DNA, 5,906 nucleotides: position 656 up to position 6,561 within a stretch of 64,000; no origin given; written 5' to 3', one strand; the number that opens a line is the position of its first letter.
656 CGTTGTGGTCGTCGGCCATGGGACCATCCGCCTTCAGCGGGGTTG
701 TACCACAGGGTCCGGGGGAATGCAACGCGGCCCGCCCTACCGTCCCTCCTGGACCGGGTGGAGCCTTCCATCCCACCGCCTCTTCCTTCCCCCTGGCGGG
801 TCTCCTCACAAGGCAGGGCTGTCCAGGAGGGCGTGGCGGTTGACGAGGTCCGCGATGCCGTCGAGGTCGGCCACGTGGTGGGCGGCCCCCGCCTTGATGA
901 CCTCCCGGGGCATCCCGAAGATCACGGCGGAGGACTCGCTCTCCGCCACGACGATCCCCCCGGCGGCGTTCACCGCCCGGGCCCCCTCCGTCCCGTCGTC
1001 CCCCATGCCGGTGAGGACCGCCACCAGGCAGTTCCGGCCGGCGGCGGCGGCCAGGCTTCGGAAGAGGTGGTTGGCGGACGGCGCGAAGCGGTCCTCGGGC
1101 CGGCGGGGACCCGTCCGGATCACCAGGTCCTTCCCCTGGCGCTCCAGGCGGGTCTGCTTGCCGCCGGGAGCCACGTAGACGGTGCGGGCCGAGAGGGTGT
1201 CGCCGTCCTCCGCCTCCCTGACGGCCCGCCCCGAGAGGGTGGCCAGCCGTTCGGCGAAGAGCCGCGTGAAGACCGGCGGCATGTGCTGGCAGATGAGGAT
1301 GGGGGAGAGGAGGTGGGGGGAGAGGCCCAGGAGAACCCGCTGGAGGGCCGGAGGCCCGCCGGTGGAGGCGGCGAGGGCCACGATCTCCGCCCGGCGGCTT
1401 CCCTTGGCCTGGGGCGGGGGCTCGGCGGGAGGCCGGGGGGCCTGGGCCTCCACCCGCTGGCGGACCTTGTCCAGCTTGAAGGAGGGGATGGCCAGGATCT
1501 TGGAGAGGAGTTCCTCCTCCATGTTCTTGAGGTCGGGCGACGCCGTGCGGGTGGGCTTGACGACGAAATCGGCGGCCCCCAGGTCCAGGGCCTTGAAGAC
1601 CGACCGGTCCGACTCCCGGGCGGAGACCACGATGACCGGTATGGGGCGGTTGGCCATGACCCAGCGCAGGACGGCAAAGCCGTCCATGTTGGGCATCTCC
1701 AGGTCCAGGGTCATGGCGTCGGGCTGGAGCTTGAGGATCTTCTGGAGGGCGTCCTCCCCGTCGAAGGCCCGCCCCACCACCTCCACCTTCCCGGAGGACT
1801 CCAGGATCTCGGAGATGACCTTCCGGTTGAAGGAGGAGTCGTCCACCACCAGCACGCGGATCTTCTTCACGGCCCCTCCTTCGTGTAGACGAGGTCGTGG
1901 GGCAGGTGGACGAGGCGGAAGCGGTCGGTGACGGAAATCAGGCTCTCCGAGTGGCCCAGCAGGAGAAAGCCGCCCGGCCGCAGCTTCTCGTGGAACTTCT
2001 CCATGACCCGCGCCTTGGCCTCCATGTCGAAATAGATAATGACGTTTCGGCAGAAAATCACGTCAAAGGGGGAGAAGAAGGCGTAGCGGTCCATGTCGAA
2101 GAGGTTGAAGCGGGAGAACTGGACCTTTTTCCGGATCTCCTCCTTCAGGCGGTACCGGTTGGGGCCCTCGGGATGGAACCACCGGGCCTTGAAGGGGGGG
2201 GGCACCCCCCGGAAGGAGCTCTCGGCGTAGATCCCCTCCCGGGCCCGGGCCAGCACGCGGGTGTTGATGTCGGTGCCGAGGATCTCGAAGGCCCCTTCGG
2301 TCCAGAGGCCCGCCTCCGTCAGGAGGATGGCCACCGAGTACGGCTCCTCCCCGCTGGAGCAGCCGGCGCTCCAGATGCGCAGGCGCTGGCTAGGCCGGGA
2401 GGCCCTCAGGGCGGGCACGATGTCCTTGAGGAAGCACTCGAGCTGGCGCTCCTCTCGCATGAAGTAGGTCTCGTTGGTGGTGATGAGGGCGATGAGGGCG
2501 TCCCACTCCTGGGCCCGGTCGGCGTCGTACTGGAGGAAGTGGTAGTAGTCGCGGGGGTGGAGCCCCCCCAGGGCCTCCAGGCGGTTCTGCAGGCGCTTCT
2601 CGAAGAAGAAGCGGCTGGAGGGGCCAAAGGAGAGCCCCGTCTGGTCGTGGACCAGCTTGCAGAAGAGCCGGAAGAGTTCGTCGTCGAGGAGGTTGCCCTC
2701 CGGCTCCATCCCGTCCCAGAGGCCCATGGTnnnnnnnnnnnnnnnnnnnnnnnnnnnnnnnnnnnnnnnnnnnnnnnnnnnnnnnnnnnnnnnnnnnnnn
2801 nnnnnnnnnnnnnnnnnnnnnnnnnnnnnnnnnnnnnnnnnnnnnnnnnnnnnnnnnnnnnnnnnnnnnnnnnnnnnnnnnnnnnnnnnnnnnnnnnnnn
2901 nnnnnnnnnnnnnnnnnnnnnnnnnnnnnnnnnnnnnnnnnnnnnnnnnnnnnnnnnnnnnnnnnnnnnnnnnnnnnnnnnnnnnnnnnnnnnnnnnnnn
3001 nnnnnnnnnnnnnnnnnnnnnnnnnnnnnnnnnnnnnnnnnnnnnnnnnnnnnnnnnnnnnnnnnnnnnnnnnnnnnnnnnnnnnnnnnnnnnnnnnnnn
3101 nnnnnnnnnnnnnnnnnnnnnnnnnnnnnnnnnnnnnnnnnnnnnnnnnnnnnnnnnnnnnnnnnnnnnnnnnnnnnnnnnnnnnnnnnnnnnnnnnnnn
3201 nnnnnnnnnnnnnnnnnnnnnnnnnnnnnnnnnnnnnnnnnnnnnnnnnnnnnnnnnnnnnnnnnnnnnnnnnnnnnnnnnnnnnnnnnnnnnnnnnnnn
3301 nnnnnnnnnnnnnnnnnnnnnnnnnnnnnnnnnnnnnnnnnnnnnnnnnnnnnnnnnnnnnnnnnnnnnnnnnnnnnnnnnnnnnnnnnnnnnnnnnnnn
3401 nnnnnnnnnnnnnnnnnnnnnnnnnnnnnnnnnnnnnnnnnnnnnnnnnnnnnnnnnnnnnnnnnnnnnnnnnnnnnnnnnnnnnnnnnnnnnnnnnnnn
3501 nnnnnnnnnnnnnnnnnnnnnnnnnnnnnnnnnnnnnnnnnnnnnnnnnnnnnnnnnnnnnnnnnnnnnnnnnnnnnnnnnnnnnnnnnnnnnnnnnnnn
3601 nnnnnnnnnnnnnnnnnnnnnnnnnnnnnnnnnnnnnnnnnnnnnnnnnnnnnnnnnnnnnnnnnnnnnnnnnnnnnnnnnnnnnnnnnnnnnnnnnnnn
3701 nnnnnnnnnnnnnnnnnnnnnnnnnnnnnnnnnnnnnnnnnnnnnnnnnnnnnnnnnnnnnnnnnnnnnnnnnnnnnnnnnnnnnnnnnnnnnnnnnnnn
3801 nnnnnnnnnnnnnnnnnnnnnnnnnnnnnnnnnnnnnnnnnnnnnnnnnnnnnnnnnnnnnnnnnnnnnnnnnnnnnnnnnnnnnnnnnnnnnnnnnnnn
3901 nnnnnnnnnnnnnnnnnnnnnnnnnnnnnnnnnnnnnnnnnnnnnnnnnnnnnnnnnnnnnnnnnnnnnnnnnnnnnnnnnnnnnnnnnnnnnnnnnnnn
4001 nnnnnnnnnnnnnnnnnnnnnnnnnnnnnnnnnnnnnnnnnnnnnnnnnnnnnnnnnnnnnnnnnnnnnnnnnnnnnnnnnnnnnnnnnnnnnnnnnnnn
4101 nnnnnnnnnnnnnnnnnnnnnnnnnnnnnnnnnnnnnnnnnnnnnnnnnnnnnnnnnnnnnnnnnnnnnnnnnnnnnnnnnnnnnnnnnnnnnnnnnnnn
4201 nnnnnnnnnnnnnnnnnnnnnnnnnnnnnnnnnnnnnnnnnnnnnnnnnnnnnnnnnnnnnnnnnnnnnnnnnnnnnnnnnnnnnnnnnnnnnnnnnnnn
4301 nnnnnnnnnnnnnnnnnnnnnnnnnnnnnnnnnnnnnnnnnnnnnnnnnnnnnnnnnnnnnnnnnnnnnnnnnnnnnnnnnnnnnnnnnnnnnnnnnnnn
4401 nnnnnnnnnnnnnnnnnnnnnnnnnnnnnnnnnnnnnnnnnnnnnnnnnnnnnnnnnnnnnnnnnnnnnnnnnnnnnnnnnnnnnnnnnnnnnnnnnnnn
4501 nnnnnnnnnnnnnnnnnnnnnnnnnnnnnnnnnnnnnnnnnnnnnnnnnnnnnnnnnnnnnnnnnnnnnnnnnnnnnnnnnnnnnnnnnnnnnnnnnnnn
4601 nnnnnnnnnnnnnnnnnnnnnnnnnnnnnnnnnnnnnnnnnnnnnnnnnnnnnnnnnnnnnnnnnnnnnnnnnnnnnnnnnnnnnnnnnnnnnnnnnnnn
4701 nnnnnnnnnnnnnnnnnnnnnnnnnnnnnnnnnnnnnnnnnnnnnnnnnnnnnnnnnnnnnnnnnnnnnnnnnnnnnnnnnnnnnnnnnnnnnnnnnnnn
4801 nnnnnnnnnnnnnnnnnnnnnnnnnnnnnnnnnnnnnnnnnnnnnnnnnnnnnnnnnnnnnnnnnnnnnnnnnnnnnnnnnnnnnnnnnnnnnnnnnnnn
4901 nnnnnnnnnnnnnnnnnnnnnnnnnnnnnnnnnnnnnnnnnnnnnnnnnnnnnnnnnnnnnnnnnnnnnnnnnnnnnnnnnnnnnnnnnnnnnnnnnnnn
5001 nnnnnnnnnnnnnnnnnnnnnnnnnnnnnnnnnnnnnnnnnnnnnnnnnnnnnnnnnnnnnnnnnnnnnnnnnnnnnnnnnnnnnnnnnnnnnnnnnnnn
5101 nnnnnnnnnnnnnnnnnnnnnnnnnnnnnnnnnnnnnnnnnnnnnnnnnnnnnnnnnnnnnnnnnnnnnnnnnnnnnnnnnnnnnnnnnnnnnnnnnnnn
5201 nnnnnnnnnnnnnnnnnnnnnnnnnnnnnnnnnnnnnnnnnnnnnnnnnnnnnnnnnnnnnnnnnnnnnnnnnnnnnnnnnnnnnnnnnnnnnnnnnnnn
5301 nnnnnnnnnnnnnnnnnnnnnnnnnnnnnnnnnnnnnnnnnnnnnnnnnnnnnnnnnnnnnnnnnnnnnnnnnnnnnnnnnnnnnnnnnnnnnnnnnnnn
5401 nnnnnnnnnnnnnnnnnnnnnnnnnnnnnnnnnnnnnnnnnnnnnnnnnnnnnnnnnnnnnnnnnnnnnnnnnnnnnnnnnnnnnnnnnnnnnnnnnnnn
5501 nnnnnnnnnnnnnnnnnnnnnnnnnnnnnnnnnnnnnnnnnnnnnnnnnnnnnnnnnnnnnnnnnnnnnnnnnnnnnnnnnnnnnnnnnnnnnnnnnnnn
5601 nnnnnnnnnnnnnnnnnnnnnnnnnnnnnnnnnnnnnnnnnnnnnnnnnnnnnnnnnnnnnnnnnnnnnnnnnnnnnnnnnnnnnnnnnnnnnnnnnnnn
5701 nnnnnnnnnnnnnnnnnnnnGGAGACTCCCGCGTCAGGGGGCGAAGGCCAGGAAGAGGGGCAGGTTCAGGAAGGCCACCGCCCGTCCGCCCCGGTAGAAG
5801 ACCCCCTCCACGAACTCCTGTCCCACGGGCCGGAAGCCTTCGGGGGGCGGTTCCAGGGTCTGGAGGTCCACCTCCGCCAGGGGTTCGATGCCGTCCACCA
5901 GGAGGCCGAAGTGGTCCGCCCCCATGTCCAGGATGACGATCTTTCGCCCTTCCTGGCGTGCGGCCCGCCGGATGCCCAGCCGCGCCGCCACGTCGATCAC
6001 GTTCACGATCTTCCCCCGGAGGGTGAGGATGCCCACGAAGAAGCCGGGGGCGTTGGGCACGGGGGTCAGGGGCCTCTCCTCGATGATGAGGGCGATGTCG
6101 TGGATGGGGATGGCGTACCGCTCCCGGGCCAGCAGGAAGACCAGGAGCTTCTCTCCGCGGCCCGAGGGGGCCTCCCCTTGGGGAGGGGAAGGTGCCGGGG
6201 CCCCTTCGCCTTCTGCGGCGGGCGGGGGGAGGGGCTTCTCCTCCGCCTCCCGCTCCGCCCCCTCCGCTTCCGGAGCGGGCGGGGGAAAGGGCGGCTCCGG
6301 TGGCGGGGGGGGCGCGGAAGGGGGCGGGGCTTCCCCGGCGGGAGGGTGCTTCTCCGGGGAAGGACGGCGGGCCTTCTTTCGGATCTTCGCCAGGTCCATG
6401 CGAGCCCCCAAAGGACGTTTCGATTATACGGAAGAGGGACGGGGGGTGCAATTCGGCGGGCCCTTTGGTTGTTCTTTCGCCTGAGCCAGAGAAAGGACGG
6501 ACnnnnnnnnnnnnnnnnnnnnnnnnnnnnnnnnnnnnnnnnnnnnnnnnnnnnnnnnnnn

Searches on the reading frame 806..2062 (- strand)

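Call 61: search_protein_families(library=pfam, proteins=[window:806-2062:-], max_evalue=0.001)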
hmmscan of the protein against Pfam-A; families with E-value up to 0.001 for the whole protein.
window:806-2062:- (418 aa): 2 families
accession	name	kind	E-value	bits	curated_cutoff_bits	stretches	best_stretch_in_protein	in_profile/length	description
PF01339.22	CheB_methylest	-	9.8e-55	185.4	24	1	228-406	1-173/174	CheB methylesterase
PF00072.30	Response_reg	-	1.3e-23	83.7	30.2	1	70-172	1-102/111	Response regulator receiver domain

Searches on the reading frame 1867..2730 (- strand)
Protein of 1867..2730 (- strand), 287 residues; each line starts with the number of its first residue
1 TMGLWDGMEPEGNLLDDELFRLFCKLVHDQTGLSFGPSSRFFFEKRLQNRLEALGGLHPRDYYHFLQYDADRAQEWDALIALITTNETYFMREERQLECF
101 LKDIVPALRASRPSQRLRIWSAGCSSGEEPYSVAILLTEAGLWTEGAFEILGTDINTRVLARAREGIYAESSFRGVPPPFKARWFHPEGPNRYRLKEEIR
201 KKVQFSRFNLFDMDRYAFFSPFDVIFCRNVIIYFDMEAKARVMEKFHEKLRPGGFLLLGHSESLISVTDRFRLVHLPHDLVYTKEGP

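Call 61: search_protein_families(library=pfam, proteins=[window:1867-2730:-], max_evalue=0.001)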
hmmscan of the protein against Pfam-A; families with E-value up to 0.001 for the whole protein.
window:1867-2730:- (287 aa): 7 families
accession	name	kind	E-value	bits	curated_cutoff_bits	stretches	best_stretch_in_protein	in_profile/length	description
PF01739.24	CheR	-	4.2e-62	209.5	27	1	86-277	1-192/195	CheR methyltransferase, SAM binding domain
PF03705.20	CheR_N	-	1.7e-08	34.4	27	1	20-69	3-52/53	CheR methyltransferase, all-alpha domain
PF08242.18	Methyltransf_12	-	9.7e-08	33.1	30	1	192-256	37-98/98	Methyltransferase domain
PF13649.12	Methyltransf_25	-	2.1e-06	28.8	27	0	206-254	48-97/97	Methyltransferase domain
PF13847.12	Methyltransf_31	-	1.5e-05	25.2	27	1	201-262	54-113/145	Methyltransferase domain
PF13489.12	Methyltransf_23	-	8.5e-05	22.8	27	1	95-274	3-132/164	Methyltransferase domain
PF08241.18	Methyltransf_11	-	0.00014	22.8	21.2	0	206-257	44-94/95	Methyltransferase domain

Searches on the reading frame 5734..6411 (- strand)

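Call 61: search_protein_families(library=pfam, proteins=[window:5734-6411:-], max_evalue=0.001)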
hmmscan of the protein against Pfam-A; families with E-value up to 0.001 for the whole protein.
window:5734-6411:- (225 aa): 1 family
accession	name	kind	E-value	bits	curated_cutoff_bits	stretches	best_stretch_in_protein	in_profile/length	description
PF01584.24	CheW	-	3.1e-27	95.3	23.5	1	89-219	2-132/138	CheW-like domain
